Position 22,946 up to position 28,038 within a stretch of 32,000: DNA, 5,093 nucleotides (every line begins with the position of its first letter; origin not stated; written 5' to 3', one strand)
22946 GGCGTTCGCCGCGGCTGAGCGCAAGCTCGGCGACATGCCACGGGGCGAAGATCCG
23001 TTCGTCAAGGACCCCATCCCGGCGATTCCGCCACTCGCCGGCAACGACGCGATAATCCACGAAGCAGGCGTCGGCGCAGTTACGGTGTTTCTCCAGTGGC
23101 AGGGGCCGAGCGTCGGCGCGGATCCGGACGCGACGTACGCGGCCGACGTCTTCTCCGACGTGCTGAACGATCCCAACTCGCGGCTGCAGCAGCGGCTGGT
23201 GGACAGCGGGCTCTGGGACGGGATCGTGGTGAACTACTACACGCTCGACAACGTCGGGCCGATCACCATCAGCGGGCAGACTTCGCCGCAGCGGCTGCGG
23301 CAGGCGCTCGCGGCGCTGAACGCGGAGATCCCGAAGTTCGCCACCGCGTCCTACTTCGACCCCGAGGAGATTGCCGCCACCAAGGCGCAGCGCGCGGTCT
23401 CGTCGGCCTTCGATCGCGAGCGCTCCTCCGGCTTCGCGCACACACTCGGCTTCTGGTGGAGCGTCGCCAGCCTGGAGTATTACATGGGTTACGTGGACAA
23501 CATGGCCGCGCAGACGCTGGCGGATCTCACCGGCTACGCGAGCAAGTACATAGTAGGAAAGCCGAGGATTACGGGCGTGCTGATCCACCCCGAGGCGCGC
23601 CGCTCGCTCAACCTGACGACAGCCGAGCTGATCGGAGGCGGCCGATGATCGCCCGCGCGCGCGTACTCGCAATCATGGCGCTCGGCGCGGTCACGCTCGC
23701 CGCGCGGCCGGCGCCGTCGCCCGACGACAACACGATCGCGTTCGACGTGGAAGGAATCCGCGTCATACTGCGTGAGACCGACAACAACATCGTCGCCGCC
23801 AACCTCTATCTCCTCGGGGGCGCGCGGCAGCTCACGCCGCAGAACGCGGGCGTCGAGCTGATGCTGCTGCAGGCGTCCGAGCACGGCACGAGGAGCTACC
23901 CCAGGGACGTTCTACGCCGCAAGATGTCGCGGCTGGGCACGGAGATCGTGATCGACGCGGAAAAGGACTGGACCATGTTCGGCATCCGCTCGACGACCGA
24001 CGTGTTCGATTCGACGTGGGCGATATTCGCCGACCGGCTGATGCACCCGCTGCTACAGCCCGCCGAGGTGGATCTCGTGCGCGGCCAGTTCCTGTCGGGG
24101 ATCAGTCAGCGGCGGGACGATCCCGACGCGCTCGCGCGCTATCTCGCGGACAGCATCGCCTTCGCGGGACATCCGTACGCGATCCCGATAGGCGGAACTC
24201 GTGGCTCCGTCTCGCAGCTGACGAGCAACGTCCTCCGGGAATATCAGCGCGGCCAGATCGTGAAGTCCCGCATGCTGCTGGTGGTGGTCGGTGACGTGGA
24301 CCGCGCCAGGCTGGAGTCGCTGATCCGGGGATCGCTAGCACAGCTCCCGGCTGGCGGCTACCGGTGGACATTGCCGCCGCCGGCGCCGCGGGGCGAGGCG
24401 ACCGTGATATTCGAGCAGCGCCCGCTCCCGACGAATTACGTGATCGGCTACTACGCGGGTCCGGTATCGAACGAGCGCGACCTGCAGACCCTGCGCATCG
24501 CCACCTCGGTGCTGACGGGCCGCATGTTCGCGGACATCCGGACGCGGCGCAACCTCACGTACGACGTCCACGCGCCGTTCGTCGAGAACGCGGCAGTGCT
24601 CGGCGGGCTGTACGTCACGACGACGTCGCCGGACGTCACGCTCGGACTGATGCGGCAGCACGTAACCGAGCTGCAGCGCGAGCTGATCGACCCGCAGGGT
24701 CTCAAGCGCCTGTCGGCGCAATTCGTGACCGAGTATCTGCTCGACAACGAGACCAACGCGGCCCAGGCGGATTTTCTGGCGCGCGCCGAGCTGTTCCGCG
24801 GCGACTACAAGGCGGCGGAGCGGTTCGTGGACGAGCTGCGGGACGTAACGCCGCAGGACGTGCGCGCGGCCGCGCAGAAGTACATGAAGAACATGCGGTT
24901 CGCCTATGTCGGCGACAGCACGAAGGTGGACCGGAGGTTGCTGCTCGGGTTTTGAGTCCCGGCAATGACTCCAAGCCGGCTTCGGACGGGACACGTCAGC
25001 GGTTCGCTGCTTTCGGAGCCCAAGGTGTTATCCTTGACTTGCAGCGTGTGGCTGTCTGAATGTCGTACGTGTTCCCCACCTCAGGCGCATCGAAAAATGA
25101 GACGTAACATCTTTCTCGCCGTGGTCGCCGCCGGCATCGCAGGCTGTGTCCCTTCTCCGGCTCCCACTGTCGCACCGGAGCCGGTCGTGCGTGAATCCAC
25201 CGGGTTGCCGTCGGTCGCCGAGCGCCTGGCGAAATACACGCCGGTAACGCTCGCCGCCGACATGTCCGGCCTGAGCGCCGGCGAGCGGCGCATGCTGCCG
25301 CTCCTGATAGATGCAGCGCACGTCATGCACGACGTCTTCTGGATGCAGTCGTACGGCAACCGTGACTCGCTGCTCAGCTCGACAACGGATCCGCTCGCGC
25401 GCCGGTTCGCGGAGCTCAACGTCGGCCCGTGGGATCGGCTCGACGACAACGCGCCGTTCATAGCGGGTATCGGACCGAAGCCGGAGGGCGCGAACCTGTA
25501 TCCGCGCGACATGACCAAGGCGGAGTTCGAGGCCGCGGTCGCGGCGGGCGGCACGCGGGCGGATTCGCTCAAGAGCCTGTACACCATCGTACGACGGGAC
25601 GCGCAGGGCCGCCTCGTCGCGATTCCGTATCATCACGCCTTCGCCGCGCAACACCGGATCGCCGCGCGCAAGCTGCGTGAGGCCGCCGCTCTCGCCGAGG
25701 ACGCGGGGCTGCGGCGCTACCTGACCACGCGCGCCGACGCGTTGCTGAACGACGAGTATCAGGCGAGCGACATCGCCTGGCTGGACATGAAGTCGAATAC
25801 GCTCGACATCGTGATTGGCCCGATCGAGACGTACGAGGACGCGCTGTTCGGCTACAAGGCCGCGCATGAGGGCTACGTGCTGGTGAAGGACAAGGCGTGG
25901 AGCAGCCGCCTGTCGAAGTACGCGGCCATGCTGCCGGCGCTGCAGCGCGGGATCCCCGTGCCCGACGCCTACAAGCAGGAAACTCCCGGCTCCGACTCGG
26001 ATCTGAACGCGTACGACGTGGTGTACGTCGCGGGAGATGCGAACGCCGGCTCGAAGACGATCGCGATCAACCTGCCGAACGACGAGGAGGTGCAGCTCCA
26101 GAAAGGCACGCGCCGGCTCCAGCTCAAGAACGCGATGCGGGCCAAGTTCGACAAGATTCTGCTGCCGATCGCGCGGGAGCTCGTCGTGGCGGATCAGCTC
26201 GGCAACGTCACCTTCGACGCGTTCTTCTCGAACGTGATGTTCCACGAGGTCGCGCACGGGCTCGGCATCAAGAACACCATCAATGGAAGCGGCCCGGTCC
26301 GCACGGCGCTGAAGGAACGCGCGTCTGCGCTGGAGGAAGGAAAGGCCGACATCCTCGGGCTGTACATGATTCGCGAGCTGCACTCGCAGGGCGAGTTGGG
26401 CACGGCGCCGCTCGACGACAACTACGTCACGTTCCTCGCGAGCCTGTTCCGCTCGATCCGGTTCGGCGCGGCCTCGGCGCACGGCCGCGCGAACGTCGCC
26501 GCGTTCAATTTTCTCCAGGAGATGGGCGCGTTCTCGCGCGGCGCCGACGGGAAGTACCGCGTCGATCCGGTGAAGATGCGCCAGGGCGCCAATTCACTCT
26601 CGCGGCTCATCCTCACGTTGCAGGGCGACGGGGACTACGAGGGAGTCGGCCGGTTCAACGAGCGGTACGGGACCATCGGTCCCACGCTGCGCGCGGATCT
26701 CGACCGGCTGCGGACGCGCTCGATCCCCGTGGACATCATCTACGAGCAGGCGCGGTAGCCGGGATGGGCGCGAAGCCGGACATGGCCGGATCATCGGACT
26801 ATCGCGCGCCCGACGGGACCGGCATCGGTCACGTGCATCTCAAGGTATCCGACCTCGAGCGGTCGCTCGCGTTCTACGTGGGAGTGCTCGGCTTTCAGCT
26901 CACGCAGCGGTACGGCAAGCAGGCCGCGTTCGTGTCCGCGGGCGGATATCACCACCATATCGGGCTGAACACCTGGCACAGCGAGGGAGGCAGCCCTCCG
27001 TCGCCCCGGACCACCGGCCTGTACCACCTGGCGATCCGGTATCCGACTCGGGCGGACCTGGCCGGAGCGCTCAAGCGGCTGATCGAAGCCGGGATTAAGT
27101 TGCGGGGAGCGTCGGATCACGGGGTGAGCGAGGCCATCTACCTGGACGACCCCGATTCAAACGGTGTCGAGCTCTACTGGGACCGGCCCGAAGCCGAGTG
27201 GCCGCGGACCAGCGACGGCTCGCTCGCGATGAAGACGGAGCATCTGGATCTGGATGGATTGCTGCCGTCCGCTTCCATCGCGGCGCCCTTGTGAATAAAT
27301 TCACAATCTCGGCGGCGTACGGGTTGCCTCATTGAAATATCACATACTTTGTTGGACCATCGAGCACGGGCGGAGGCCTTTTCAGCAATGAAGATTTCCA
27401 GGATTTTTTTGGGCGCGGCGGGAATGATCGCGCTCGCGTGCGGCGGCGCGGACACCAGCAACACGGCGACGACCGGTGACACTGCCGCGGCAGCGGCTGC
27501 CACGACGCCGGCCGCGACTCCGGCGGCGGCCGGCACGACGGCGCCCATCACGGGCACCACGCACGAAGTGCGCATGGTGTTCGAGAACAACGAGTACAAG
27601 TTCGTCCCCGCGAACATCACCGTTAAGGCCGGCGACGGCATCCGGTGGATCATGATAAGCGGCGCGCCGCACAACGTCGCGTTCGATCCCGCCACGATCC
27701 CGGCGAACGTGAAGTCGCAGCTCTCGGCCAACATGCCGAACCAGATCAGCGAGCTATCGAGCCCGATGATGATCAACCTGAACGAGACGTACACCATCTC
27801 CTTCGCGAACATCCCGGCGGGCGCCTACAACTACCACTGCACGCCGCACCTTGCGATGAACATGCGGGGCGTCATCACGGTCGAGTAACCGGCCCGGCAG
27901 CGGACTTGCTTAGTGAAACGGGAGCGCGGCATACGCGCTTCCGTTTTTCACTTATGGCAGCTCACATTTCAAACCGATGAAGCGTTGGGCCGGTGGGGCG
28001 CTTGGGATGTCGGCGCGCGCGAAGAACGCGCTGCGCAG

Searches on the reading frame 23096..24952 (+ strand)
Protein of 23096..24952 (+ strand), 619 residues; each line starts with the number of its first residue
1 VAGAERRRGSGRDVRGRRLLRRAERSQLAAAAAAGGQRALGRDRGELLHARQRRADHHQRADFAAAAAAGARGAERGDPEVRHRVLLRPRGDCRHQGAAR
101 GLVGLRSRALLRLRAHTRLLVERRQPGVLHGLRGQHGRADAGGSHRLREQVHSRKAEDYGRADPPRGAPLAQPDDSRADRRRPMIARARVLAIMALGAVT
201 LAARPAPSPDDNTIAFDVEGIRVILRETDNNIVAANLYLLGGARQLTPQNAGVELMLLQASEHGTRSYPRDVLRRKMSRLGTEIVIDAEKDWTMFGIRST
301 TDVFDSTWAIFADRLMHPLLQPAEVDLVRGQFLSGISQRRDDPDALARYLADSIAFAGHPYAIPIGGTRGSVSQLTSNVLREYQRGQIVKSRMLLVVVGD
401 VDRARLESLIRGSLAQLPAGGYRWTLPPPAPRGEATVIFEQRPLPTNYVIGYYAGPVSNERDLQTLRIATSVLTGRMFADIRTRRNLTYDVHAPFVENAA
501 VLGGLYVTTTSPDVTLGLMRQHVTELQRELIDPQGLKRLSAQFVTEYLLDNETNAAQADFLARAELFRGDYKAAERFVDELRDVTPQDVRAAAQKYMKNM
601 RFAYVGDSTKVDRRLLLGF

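Call 92: search_protein_families(library=pfam, proteins=[window:23096-24952:+], max_evalue=0.00001)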
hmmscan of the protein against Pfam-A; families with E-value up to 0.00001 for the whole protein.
window:23096-24952:+ (619 aa): 2 families
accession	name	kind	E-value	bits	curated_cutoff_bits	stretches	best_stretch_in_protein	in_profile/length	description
PF05193.26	Peptidase_M16_C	-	1.7e-14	54.6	23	1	375-540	2-178/181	Peptidase M16 inactive domain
PF00675.25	Peptidase_M16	-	4.5e-07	30.3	22.3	1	223-368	2-148/149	Insulinase (Peptidase family M16)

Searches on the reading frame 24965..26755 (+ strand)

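Call 92: search_protein_families(library=pfam, proteins=[window:24965-26755:+], max_evalue=0.00001)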
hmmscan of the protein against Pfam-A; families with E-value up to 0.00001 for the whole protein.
window:24965-26755:+ (597 aa): 1 family
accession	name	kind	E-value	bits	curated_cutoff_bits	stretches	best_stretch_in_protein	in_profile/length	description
PF03571.21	Peptidase_M49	-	5.5e-13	48.6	21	1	262-434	140-306/548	Peptidase family M49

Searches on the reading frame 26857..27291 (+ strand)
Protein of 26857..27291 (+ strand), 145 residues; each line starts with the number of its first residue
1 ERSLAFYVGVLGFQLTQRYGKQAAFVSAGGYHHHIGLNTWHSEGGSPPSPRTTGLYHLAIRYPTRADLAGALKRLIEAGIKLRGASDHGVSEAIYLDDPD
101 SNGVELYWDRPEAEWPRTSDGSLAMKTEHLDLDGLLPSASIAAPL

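Call 92: search_protein_families(library=pfam, proteins=[window:26857-27291:+], max_evalue=0.00001)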
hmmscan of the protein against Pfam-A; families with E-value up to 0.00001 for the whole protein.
window:26857-27291:+ (145 aa): 1 family
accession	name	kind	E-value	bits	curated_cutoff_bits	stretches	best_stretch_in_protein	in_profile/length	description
PF00903.31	Glyoxalase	-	2.6e-12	47.6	20.6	1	1-106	13-121/121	Glyoxalase/Bleomycin resistance protein/Dioxygenase superfamily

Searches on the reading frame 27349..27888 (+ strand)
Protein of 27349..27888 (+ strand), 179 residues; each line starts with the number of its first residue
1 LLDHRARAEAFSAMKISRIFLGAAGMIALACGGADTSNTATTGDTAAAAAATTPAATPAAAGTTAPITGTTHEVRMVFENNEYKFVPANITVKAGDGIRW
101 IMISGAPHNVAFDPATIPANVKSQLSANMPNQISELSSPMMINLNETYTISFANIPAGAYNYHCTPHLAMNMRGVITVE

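Call 5: search_protein_families(library=pfam, proteins=[window:27349-27888:+], max_evalue=1)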
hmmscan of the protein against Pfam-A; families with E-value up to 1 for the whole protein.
window:27349-27888:+ (179 aa): 2 families
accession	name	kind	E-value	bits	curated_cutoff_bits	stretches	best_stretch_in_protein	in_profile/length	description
PF00127.26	Copper-bind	-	1.9e-18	67.1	21.2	1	73-179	2-99/99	Copper binding proteins, plastocyanin/azurin family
PF13473.12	Cupredoxin_1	-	3.2e-07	30.8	27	1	68-178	17-104/104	Cupredoxin-like domain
